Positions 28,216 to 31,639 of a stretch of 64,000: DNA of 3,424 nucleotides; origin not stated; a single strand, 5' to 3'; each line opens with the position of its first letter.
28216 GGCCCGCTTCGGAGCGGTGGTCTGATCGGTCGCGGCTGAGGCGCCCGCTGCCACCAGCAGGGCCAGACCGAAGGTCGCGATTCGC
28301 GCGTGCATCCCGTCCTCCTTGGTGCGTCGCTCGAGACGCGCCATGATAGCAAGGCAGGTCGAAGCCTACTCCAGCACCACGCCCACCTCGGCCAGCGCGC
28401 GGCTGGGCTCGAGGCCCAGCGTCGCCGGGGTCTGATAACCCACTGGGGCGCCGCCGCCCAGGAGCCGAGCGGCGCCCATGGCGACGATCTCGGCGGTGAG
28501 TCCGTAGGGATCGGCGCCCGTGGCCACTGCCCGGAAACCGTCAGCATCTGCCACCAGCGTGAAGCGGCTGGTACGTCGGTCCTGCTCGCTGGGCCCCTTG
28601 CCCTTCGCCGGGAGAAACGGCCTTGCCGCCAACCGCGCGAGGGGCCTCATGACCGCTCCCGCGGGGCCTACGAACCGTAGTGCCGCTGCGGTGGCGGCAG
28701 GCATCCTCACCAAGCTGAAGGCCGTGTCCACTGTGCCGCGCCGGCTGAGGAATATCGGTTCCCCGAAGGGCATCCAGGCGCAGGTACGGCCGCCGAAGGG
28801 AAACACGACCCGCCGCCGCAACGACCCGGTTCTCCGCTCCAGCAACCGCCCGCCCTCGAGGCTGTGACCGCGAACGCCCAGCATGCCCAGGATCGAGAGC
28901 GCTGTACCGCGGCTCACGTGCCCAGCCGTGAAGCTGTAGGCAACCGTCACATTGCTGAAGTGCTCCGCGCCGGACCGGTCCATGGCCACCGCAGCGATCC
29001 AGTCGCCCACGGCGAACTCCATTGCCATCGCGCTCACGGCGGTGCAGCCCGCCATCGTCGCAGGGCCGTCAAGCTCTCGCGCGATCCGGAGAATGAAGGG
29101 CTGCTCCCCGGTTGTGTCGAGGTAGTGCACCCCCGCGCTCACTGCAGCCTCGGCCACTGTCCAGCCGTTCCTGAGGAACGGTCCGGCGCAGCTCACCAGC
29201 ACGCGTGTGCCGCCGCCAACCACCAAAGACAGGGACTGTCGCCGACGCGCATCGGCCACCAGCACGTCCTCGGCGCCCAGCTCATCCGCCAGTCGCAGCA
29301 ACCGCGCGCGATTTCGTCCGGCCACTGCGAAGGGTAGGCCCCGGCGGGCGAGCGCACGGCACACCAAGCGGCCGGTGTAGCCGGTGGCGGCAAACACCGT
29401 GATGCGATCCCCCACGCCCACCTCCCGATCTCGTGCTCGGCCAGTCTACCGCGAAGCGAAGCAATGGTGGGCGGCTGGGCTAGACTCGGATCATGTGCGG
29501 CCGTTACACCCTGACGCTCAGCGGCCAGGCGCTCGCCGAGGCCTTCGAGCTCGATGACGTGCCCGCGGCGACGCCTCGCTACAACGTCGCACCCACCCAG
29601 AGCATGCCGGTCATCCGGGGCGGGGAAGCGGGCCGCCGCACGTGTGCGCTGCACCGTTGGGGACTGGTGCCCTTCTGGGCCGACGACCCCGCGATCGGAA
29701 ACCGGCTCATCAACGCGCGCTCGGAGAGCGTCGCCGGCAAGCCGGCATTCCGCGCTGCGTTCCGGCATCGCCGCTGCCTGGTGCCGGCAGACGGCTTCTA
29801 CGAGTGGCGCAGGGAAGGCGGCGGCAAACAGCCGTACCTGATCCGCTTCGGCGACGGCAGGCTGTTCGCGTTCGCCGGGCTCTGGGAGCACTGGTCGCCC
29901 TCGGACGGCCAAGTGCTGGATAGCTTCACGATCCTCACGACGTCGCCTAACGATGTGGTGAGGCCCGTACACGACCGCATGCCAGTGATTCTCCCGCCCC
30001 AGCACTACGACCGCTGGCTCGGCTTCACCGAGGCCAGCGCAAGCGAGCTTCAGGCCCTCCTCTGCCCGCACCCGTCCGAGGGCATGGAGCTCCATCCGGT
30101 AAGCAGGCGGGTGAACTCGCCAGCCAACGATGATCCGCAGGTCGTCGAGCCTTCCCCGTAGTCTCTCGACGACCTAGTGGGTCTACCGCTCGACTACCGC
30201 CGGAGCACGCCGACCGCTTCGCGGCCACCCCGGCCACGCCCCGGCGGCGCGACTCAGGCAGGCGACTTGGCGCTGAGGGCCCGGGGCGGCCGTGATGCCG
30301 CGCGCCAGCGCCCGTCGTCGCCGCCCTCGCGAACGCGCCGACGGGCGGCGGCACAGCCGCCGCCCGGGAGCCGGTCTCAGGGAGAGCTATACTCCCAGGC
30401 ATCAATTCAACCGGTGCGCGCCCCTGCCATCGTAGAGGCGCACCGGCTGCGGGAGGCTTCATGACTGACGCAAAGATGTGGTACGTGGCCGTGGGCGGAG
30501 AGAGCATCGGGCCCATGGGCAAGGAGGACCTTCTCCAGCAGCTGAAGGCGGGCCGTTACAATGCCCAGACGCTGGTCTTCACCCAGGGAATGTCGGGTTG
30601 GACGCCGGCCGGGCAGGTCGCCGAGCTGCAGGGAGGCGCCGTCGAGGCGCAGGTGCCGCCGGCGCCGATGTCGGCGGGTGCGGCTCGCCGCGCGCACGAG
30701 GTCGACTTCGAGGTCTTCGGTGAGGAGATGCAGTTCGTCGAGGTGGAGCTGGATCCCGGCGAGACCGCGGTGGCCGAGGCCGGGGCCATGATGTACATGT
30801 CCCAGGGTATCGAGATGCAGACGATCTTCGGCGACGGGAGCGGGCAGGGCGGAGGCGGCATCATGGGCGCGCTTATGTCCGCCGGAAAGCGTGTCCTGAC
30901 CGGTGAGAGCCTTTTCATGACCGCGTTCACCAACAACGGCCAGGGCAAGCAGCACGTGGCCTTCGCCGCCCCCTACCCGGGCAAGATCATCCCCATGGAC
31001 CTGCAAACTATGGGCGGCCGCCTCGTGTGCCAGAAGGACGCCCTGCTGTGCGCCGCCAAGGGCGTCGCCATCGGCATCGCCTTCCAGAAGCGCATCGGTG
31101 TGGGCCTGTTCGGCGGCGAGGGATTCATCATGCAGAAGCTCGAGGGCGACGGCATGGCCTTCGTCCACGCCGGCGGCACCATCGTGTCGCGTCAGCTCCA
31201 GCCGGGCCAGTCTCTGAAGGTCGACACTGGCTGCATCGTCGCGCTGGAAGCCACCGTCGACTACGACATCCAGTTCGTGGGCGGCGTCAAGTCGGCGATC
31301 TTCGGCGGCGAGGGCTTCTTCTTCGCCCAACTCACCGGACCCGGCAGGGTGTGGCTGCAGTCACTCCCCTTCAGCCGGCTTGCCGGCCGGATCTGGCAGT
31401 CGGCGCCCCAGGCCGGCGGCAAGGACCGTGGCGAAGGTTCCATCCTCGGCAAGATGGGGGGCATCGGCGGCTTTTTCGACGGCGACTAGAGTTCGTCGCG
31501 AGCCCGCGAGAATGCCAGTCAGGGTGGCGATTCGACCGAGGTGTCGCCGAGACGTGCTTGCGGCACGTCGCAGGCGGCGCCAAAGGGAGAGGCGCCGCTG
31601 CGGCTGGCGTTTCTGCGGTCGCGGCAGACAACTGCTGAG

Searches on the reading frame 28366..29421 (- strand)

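Call 55: search_protein_families(library=pfam, proteins=[window:28366-29421:-], max_evalue=0.0001)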
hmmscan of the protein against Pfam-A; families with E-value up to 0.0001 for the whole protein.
window:28366-29421:- (351 aa): 2 families
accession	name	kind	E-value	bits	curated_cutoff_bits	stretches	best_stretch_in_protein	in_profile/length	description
PF03435.24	Sacchrp_dh_NADP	-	1.3e-08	35.7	25.1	1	14-128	7-128/129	Saccharopine dehydrogenase NADP binding domain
PF05368.20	NmrA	-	1.2e-06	28.8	27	1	5-99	3-100/298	NmrA-like family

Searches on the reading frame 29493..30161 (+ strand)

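Call 79: search_protein_families(library=ncbifam, proteins=[L093:7576-9414:+, L093:11323-13320:+], max_evalue=0.001)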
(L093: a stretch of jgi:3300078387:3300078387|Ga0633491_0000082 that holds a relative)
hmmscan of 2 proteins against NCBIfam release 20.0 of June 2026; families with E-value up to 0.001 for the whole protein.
L093:7576-9414:+ (612 aa): 53 families (the best 25 are shown)
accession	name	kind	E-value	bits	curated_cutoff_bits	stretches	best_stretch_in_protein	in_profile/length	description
NF009410.0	PRK12771.1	subfamily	2.3e-128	429.3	516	2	9-269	41-292/566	NAD(P)-binding protein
NF009454.0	PRK12814.1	equivalog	5e-106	355.6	916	2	17-269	103-347/657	putative NADPH-dependent glutamate synthase small subunit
NF010590.0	PRK13984.1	equivalog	2.6e-102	342.9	946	1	18-450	198-609/611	putative oxidoreductase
NF009414.0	PRK12778.1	equivalog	1.3e-84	284.9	1103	2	17-269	338-594/752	bifunctional dihydroorotate dehydrogenase B NAD binding subunit/NADPH-dependent glutamate synthase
TIGR01316.1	gltA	equivalog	6.1e-82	275.8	471.75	2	16-269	36-296/449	NADPH-dependent glutamate synthase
TIGR01318.1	gltD_gamma_fam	subfamily_domain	7e-74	249.1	482.95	2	17-269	49-306/467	glutamate synthase, small subunit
TIGR03315.1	Se_ygfK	equivalog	9.6e-74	248.4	835.3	2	17-266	446-687/1012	putative selenate reductase subunit YgfK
NF009408.0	PRK12769.1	equivalog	7.4e-67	225.9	1003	2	18-269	236-492/659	formate-dependent uric acid utilization protein AegA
NF009415.0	PRK12779.1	equivalog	8.3e-65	219.2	1519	2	19-269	211-471/944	putative bifunctional glutamate synthase subunit beta/2-polyprenylphenol hydroxylase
TIGR01317.1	GOGAT_sm_gam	subfamily_domain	1.4e-63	215.4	447.7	1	20-450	54-481/485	glutamate synthase small subunit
NF009413.0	PRK12775.1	equivalog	1.5e-54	185.2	1895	2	18-270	341-596/1006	putative trifunctional 2-polyprenylphenol hydroxylase/glutamate synthase subunit beta/ferritin domain-containing protein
NF009409.0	PRK12770.1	subfamily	7.1e-53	179.9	343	2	97-268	4-196/360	putative glutamate synthase subunit beta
NF009451.0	PRK12809.1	equivalog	2e-49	168.5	1154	2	17-267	218-473/639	formate-dependent uric acid utilization protein YgfT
NF045663.1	diclust_near_Sec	equivalog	2.6e-44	151.5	530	2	17-224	19-212/759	pyridine nucleotide-disulfide oxidoreductase/dicluster-binding protein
NF045599.1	bili_reduct_long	exception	1.1e-12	47.1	750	1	113-270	380-529/641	bilirubin reductase, long form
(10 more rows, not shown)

L093:11323-13320:+ (665 aa): 20 families
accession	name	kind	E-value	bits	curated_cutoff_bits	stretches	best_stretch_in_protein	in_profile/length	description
TIGR04485.1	thiosulf_SoxX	equivalog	2e-26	92.5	61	2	274-339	2-75/78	sulfur oxidation c-type cytochrome SoxX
TIGR02603.1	CxxCH_TIGR02603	domain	7.8e-23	81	68.15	1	263-315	1-52/134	putative heme-binding domain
NF040971.1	cytc_ExtS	equivalog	1e-19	70.9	100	1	262-449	75-260/262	selenite/tellurite reduction operon c-type cytochrome lipoprotein ExtS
NF050122.1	bc1_QcrC_actin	exception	4.1e-15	55.8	200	1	164-341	40-210/253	cytochrome bc1 complex diheme cytochrome c subunit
NF045773.1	cytochro_C550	exception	1.4e-12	47.5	125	0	265-339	49-116/118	cytochrome c550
NF045774.1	cytochro_C551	exception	7.3e-12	45.2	118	1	262-340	36-107/110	cytochrome c551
TIGR00782.1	ccoP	equivalog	1.4e-11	44.2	179.95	1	219-289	164-226/285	cytochrome-c oxidase, cbb3-type subunit III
NF011055.0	PRK14487.1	subfamily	3.1e-09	36.6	218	0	291-332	109-150/212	cbb3-type cytochrome c oxidase subunit II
NF011054.0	PRK14486.1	equivalog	5.5e-09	35.9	447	0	291-335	104-148/294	putative bifunctional cbb3-type cytochrome c oxidase subunit II/cytochrome c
NF040606.1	CytoC_perox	subfamily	6.1e-06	25.7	150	0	338-383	272-317/524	di-heme-cytochrome C peroxidase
TIGR04494.1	c550_PedF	equivalog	6.5e-06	26.1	122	0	274-326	59-112/133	cytochrome c-550 PedF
TIGR00781.1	ccoO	equivalog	7.2e-06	25.9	200.65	0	291-335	103-147/232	cytochrome-c oxidase, cbb3-type subunit II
NF049874.1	PdsA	exception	1.6e-05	24.9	330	0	229-313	90-164/198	periplasmic diheme shuttle PdsA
NF033864.1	cytochrome579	equivalog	4.9e-05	23.2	280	0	265-290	49-75/179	cytochrome 579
TIGR03508.1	decahem_SO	subfamily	9.3e-05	22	192.2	1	74-186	3-106/258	DmsE family decaheme c-type cytochrome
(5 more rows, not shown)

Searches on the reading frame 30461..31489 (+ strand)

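Call 55: search_protein_families(library=pfam, proteins=[window:30461-31489:+], max_evalue=0.0001)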
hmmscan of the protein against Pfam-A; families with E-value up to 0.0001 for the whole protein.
window:30461-31489:+ (342 aa): 2 families
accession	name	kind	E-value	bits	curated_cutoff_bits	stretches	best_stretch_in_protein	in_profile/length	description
PF01987.23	AIM24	-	2.7e-75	253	25.7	1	83-302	1-205/205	Mitochondrial biogenesis AIM24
PF14237.11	GYF_2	-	2.3e-17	62.9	25.8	1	7-56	1-50/50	GYF domain 2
